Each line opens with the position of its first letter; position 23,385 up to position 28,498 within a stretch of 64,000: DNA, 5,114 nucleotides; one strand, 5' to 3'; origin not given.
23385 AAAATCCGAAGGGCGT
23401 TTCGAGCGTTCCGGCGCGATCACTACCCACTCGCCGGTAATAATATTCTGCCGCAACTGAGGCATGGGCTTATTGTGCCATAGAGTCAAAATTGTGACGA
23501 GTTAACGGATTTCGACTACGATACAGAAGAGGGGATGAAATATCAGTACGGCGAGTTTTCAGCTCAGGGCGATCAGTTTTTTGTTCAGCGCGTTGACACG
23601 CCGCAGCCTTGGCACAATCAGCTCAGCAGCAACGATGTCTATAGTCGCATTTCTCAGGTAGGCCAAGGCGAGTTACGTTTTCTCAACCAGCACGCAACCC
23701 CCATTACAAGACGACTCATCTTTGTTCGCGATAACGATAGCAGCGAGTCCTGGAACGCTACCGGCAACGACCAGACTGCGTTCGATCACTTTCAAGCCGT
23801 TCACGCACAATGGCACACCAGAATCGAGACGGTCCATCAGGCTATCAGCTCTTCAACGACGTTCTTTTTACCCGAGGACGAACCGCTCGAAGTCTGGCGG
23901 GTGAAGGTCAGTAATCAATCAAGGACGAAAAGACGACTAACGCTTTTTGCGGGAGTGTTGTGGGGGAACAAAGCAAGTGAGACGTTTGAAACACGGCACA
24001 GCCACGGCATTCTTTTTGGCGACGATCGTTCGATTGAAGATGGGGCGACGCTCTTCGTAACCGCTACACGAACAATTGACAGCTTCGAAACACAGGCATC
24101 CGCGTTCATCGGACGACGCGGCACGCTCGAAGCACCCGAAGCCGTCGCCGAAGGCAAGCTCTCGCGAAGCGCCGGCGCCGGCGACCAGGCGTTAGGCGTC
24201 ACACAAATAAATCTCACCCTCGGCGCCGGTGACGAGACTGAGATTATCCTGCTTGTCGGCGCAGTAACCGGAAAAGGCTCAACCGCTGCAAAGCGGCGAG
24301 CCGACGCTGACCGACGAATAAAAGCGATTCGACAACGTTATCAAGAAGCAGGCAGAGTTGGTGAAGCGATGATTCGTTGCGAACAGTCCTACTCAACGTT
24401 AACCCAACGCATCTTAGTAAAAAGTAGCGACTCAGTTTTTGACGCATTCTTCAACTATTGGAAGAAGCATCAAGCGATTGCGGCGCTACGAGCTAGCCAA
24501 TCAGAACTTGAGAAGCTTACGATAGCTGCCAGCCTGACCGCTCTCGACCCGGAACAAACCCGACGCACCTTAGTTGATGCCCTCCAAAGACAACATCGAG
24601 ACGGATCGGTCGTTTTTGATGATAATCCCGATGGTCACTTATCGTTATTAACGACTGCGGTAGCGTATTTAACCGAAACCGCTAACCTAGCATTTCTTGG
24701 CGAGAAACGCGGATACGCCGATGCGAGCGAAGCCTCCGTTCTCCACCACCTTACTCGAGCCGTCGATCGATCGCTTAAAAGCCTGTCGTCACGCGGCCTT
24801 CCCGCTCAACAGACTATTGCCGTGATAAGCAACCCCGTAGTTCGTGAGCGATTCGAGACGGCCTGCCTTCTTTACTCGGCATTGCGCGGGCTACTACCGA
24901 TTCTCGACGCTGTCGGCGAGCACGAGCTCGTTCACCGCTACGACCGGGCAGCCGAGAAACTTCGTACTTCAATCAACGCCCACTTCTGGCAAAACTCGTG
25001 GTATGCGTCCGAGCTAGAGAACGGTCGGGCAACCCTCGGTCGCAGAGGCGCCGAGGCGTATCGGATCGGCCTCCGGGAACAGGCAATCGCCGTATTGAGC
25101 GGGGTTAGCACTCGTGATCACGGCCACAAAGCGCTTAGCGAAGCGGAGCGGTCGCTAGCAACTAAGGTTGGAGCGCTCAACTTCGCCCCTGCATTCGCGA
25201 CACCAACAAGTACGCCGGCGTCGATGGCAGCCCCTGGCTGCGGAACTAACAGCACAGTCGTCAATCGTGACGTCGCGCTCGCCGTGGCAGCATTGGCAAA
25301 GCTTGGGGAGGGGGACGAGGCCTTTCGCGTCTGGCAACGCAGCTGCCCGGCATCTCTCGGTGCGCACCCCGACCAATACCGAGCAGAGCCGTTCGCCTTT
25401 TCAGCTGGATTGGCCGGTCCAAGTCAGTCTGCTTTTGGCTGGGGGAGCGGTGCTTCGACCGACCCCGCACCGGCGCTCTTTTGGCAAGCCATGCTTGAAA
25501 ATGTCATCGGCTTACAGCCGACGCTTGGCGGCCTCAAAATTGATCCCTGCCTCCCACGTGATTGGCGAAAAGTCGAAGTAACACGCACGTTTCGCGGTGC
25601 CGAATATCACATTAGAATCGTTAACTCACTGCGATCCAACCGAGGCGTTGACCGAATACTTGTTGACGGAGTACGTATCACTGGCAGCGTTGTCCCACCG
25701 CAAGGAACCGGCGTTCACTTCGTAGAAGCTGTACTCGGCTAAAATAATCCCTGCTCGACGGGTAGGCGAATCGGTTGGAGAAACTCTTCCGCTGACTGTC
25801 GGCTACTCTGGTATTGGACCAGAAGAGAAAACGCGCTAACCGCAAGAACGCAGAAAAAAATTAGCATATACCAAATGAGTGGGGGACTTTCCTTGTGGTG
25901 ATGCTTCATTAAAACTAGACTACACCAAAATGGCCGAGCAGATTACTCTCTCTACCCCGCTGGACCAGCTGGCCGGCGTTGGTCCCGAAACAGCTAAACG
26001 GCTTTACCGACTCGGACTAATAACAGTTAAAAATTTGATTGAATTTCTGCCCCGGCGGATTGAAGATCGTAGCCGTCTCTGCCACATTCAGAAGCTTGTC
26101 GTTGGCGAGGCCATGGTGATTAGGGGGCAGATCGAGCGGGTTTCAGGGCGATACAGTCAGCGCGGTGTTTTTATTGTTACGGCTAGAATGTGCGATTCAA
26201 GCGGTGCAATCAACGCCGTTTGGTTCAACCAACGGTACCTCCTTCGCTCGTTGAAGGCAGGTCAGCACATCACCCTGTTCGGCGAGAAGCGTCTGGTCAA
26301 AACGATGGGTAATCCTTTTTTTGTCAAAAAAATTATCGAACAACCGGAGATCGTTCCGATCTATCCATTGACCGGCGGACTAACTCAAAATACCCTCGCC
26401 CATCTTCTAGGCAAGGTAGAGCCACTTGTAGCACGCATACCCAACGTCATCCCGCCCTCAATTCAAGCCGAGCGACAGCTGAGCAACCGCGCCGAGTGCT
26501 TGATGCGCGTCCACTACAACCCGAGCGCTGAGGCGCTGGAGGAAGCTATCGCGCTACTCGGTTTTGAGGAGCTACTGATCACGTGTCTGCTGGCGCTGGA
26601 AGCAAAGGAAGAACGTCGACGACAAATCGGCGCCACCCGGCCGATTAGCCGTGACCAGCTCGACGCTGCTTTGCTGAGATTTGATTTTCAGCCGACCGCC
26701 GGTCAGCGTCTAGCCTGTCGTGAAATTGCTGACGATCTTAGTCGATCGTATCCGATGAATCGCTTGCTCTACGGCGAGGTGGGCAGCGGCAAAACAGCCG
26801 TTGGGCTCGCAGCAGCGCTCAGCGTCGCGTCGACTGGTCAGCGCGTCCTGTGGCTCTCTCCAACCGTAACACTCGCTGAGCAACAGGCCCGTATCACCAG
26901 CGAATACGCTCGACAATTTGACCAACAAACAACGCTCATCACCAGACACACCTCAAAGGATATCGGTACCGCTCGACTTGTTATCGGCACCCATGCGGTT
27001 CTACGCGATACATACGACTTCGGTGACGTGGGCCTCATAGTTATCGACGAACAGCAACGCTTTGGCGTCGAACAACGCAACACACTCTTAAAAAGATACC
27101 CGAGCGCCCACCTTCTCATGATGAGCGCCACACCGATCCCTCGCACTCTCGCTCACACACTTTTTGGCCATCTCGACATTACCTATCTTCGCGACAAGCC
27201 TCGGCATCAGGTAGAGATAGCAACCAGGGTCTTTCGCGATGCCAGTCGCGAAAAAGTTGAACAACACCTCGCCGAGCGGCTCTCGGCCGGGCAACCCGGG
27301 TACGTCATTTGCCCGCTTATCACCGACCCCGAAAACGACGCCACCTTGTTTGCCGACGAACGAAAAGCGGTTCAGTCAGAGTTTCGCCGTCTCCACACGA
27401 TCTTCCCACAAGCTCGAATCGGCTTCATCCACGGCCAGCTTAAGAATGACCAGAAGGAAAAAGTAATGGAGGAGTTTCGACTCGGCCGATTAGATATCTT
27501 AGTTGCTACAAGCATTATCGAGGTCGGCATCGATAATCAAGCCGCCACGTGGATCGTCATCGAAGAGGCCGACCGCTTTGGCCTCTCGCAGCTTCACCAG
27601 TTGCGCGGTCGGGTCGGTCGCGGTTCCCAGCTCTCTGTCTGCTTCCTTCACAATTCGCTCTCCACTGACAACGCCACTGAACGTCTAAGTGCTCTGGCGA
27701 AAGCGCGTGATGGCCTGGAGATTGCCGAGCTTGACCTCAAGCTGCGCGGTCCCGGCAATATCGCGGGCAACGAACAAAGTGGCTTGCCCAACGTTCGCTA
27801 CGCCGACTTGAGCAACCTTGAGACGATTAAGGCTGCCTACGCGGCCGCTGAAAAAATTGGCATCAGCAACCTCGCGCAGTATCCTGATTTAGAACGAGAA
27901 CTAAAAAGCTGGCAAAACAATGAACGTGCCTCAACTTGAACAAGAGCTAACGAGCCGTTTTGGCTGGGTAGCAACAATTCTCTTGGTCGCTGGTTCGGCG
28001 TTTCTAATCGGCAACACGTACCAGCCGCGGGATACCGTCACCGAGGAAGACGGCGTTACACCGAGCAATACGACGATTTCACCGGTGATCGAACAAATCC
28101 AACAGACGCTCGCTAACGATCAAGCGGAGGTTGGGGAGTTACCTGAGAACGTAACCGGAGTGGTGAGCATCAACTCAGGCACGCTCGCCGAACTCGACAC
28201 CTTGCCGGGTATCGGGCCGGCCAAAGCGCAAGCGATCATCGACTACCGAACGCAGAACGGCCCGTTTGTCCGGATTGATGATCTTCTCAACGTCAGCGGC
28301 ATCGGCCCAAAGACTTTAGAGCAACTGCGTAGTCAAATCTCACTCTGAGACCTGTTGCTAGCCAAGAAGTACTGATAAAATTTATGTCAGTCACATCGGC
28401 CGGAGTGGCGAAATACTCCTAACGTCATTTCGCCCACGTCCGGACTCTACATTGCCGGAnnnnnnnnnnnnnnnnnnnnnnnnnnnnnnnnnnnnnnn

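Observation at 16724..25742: Divergent carbohydrate cluster: 4 paralogous GT4s + APH-fold kinase + GalT-like HIT transferase + GH94-like phosphorylase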

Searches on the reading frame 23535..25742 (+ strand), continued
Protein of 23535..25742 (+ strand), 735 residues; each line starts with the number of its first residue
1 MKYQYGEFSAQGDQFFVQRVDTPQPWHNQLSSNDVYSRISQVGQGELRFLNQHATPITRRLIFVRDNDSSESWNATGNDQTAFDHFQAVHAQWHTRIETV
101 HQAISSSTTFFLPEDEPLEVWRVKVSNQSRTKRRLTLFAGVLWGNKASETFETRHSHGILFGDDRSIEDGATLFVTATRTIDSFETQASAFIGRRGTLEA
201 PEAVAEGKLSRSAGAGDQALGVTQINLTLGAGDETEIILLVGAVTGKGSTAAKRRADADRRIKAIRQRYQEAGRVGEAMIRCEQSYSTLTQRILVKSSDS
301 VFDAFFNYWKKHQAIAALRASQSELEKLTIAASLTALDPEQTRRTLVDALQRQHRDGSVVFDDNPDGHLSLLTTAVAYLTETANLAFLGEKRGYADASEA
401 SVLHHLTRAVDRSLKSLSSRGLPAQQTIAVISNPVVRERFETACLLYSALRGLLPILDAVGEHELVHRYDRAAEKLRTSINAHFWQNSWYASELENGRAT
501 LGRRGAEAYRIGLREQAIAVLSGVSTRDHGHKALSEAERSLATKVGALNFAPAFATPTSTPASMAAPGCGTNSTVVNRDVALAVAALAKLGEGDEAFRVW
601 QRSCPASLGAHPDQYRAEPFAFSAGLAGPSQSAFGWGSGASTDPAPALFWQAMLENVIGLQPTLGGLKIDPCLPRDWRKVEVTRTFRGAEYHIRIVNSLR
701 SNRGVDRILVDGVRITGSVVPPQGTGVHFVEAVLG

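Call 41: search_solved_structures(query=window:23535-25742:+, max_evalue=1e-30, show_alignments=2)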
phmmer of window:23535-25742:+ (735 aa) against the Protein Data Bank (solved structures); distinct sequences matched with E-value up to 1e-30: 12.
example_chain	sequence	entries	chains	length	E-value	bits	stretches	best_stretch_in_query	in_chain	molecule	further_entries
1v7v_A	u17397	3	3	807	1.4e-54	189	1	362-727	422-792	chitobiose phosphorylase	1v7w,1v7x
3qde_A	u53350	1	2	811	2.9e-49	171.5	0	457-735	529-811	Cellobiose phosphorylase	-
8ho7_A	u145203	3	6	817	5.4e-49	170.6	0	457-734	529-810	Cellobiose phosphorylase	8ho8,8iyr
8ho9_A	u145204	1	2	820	7.1e-49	170.2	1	5-735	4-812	Cellobiose phosphorylase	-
8hob_A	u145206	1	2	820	7.9e-49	170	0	459-735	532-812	Cellobiose phosphorylase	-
8bou_A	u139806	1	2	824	5.5e-45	157.3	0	366-722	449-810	N,N'-diacetylchitobiose phosphorylase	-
3rrs_A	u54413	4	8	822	3.6e-38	134.8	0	4-423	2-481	Cellobiose phosphorylase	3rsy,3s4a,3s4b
3s4c_A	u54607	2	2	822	9.7e-38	133.4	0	4-423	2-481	Lactose Phosphorylase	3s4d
3act_A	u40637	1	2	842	3.4e-35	124.9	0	4-423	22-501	Cellobiose Phosphorylase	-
3acs_A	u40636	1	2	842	4e-35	124.7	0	4-423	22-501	Cellobiose Phosphorylase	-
2cqs_A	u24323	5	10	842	4.1e-35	124.7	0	4-423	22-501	Cellobiose Phosphorylase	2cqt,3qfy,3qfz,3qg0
3afj_A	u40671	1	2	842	8.2e-35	123.7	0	4-423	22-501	Cellobiose Phosphorylase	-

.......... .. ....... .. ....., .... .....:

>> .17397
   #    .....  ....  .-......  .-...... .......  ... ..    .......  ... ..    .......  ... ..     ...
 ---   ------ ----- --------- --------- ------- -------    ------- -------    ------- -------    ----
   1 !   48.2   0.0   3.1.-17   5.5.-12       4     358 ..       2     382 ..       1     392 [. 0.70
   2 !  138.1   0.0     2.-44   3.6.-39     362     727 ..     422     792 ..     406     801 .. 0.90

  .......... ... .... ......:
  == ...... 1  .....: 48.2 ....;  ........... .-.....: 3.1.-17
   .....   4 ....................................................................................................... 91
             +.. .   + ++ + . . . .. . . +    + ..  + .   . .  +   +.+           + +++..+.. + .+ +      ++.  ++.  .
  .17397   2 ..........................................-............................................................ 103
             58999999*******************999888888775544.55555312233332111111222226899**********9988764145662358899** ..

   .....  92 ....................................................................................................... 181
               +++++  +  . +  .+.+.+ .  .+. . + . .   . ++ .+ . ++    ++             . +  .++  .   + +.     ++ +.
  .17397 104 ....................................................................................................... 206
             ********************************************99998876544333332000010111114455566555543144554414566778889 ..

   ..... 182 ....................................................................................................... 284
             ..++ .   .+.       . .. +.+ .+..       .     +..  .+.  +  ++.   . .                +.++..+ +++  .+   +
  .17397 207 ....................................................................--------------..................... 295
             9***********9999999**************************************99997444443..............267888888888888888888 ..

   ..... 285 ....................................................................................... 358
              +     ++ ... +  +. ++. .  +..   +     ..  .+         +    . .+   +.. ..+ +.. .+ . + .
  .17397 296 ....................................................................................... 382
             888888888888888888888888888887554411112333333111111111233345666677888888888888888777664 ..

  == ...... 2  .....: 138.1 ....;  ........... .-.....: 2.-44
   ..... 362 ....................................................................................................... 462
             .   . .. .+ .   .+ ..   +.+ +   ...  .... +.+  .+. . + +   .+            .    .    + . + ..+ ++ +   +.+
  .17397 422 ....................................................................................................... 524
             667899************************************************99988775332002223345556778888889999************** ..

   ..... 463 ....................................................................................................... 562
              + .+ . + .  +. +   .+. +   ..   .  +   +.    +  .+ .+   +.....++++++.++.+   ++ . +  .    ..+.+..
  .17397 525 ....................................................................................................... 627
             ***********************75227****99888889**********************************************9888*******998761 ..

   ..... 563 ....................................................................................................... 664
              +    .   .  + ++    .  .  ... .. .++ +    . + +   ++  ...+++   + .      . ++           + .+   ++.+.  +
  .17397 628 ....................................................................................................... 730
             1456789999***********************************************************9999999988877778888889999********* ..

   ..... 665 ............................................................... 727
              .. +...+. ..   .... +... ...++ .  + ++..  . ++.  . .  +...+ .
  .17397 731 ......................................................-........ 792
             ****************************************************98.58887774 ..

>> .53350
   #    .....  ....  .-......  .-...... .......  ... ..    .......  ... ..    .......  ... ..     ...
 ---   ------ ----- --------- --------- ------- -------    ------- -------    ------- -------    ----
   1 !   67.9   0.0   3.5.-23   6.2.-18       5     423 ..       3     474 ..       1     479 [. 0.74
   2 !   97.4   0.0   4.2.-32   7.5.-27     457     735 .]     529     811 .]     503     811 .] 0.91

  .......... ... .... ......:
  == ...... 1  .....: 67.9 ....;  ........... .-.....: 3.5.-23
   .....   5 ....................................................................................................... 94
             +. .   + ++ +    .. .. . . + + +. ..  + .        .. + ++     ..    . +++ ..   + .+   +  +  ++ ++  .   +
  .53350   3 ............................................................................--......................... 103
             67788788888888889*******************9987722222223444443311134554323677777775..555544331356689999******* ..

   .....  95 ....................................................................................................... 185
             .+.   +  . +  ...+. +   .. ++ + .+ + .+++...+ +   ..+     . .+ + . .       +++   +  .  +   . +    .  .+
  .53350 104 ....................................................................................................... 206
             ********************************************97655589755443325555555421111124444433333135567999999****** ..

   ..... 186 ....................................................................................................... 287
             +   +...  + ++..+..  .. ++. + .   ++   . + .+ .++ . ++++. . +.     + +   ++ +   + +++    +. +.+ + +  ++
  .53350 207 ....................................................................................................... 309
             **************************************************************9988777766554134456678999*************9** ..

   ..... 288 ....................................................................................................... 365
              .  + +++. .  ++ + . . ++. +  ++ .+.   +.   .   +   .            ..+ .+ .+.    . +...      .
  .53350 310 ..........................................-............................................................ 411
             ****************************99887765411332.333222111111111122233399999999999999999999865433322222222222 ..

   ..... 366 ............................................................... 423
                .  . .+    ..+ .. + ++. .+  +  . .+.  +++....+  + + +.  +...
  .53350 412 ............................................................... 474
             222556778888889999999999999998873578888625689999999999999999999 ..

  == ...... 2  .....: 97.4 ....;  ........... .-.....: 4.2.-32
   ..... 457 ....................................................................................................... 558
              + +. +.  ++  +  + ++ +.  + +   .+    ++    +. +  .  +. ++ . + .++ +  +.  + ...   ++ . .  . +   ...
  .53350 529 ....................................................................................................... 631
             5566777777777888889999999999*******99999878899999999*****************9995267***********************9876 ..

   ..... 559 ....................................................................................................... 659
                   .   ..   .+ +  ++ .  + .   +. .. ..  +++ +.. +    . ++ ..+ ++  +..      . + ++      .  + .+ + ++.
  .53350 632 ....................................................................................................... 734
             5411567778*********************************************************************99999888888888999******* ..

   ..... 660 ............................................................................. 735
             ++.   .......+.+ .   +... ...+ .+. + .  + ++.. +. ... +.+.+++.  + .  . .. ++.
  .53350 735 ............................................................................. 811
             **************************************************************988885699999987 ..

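Call 76: search_protein_families(library=padloc, proteins=[window:23535-25742:+], max_evalue=0.001)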
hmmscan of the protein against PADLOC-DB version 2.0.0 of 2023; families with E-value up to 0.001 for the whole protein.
window:23535-25742:+ (735 aa): 0 families

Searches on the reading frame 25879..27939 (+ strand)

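Call 8: search_protein_families(library=pfam, proteins=[window:25879-27939:+])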
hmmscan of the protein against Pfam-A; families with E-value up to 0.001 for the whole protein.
window:25879-27939:+ (686 aa): 9 families
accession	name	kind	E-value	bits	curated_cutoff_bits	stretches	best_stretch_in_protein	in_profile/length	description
PF17191.10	RecG_wedge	-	1.5e-21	77.1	23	1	32-177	6-155/162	RecG wedge domain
PF00270.35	DEAD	-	1.3e-20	74.2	26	1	294-424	16-164/167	DEAD/DEAH box helicase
PF00271.37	Helicase_C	-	4.6e-18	65.9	23.5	1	482-581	12-108/110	Helicase conserved C-terminal domain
PF04851.21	ResIII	-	3.3e-09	37.3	22.5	1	271-419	3-162/164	Type III restriction enzyme, res subunit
PF13604.12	AAA_30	-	6.3e-07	29.8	27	1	274-410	4-115/191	AAA domain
PF19833.4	RecG_dom3_C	-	1e-06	29.1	26.8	1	610-637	2-29/87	ATP-dependent DNA helicase RecG, domain 3, C-terminal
PF13401.12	AAA_22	-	1.1e-05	26.1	27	0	296-406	9-107/130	AAA domain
PF22590.2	Cas3-like_C_2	-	9.1e-05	23.1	27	1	476-582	7-104/106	CRISPR-associated nuclease/helicase Cas3, C-terminal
PF13245.12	AAA_19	-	0.00063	20.4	25.1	0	296-414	15-121/134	AAA domain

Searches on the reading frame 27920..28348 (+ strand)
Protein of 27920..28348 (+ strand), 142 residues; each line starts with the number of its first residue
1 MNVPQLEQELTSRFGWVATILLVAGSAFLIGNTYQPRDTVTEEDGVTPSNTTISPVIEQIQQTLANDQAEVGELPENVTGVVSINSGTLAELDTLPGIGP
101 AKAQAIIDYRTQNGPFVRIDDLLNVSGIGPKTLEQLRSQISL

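Call 8: search_protein_families(library=pfam, proteins=[window:27920-28348:+])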
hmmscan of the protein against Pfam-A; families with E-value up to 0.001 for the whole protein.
window:27920-28348:+ (142 aa): 4 families
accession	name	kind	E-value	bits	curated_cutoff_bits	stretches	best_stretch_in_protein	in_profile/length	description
PF12836.13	HHH_3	-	1.5e-21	76.7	27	1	81-140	5-64/65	Helix-hairpin-helix motif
PF00633.29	HHH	-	1e-12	47.6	24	1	85-109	6-30/30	Helix-hairpin-helix motif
PF14520.12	HHH_5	-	1.9e-08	35.1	27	0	120-140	2-23/57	Helix-hairpin-helix domain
PF14579.12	HHH_6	-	0.00086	19.9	25.6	0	92-136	27-74/90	Helix-hairpin-helix motif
